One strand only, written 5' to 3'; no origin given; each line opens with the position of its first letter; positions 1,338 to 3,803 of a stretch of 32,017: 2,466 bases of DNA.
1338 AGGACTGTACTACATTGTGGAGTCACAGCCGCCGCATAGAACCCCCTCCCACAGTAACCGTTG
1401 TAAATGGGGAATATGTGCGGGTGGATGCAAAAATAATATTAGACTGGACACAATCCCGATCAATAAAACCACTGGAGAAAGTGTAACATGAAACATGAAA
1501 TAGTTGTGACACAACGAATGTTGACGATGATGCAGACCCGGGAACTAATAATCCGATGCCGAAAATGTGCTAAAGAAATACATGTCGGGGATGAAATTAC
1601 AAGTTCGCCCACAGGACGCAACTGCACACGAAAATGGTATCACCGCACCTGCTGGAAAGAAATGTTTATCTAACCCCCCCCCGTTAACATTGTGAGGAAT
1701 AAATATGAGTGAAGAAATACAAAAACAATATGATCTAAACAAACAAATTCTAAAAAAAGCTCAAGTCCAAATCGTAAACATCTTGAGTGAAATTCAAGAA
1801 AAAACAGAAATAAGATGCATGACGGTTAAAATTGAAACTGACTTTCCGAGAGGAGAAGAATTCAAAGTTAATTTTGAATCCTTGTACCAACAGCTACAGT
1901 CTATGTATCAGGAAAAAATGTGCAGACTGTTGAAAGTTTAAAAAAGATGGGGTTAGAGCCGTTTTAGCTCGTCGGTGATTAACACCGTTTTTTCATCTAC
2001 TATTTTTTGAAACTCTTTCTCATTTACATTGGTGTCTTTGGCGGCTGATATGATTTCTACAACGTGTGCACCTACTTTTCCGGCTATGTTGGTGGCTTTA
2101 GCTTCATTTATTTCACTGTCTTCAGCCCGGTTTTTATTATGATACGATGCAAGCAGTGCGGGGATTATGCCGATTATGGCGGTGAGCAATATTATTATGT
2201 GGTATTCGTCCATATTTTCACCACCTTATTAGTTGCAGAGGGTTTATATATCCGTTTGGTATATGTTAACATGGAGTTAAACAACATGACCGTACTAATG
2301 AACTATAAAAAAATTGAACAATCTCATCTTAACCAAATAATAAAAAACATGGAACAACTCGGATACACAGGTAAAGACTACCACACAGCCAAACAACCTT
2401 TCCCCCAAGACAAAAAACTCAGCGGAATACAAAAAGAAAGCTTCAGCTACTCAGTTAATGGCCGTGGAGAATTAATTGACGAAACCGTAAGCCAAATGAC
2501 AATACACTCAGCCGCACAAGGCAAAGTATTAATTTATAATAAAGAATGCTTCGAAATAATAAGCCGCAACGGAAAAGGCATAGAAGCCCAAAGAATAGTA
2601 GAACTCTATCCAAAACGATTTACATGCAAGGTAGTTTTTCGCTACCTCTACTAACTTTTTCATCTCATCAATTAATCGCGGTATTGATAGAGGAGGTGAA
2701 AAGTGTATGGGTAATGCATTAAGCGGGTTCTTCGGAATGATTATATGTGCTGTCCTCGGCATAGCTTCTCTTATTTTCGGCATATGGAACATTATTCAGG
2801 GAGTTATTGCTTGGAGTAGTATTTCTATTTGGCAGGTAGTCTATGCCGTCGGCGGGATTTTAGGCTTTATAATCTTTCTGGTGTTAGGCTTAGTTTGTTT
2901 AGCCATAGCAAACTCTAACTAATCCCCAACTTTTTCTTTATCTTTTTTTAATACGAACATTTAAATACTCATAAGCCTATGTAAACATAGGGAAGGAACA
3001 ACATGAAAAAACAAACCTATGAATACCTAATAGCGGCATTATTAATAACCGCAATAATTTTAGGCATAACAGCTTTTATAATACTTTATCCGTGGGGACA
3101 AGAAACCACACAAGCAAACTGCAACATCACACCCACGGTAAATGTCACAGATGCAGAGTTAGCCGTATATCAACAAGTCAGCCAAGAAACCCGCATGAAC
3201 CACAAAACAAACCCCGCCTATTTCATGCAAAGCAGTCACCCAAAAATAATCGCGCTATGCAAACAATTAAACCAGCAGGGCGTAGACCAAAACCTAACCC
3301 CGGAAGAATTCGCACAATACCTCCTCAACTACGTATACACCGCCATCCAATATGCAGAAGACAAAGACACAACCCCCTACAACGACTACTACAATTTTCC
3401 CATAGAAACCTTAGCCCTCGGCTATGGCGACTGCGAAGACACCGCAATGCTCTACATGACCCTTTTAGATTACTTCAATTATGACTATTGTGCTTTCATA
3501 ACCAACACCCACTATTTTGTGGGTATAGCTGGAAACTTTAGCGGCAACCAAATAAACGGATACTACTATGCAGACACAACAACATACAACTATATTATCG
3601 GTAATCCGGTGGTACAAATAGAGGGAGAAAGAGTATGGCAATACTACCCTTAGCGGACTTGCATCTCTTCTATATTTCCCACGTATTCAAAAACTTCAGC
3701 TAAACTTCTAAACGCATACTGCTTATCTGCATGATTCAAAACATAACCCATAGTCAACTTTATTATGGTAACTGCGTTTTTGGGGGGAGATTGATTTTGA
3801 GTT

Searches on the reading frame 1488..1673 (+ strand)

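Call 65: search_protein_families(library=pfam, proteins=[window:1488-1673:+], max_evalue=0.1)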
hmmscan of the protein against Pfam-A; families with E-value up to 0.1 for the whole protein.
window:1488-1673:+ (61 aa): 2 families
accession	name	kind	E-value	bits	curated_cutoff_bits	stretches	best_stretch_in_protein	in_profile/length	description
PF14446.12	Prok-RING_1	-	0.021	15.2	29.1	1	23-58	6-37/54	Prokaryotic RING finger family 1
PF00628.35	PHD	-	0.046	14.2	24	0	18-33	10-25/47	PHD-finger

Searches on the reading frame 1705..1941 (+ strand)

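Call 65: search_protein_families(library=pfam, proteins=[window:1705-1941:+], max_evalue=0.1)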
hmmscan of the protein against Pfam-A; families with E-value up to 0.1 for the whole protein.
window:1705-1941:+ (78 aa): 4 families
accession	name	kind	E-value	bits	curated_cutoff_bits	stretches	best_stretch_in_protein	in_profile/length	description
PF07960.16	CBP4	-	0.021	15.1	28.8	1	1-70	39-110/131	CBP4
PF21109.2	Stonustoxin_helical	-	0.029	14.9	27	1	32-76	7-54/96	Stonustoxin helical domain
PF09931.15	Phage_phiJL001_Gp84_N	-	0.04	14.5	26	1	8-68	80-140/160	Baseplate hub protein, N-terminal attachment domain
PF24932.1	UBA_NBR1_C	-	0.093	13.1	27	0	7-18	14-25/40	Next to BRCA1 gene 1 protein-like, C-terminal UBA domain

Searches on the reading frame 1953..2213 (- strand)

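Call 65: search_protein_families(library=pfam, proteins=[window:1953-2213:-], max_evalue=0.1)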
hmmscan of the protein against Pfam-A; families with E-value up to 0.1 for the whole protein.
window:1953-2213:- (86 aa): 4 families
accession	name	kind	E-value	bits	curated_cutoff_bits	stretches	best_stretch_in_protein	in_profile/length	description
PF13491.11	FtsK_4TM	-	0.012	15.8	23.1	1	7-52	9-55/171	4TM region of DNA translocase FtsK/SpoIIIE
PF07161.20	LppX_LprAFG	-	0.03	14.6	24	1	4-59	92-146/192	LppX_LprAFG lipoprotein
PF01545.26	Cation_efflux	-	0.035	14.3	26.6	1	5-58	105-158/198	Cation efflux family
PF25576.1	TPR_RNF123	-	0.038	14.4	27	1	5-62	115-172/200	RNF123-like, TPR repeat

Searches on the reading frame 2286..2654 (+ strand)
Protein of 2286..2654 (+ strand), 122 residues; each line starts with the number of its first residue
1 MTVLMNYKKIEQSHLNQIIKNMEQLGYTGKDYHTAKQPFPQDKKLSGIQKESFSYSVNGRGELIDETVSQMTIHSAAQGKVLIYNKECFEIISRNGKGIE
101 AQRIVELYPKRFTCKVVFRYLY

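Call 33: search_protein_families(library=pfam, proteins=[window:2286-2654:+], max_evalue=5)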
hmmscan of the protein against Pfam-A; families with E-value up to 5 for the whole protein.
window:2286-2654:+ (122 aa): 1 family
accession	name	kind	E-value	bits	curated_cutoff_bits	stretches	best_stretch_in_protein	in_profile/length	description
PF22337.1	Phage_fiber_rpt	-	0.092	12.9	27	1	75-82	15-22/34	Phage tail fiber repeats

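Call 75: search_protein_families(library=phrogs, proteins=[window:2286-2654:+], max_evalue=0.1)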
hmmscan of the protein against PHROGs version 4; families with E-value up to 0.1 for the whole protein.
window:2286-2654:+ (122 aa): 0 families

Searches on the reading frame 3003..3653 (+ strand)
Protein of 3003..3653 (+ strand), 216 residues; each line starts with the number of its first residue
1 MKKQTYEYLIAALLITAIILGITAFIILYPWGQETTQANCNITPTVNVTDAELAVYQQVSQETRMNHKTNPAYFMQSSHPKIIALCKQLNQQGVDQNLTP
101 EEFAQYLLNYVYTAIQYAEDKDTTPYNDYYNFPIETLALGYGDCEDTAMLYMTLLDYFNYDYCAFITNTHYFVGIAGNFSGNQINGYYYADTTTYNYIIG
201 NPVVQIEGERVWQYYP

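Call 33: search_protein_families(library=pfam, proteins=[window:3003-3653:+], max_evalue=5)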
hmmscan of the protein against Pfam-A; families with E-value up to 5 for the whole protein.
window:3003-3653:+ (216 aa): 5 families
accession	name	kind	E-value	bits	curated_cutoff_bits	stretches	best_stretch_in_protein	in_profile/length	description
PF01841.26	Transglut_core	-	1.7e-05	25.5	23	1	88-155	2-65/108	Transglutaminase-like superfamily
PF04473.18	DUF553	-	0.004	17.1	20.5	1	99-171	14-91/140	Transglutaminase-like domain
PF13623.11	SurA_N_2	-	0.033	14.5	28.5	1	13-104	11-104/145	SurA-like N-terminal domain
PF15173.11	FAM180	-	0.05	14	27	1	45-119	45-112/137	FAM180 family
PF18422.6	TNFR_16_TM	-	0.86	10.3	25.6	1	15-31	14-30/38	Tumor necrosis factor receptor member 16 trans-membrane domain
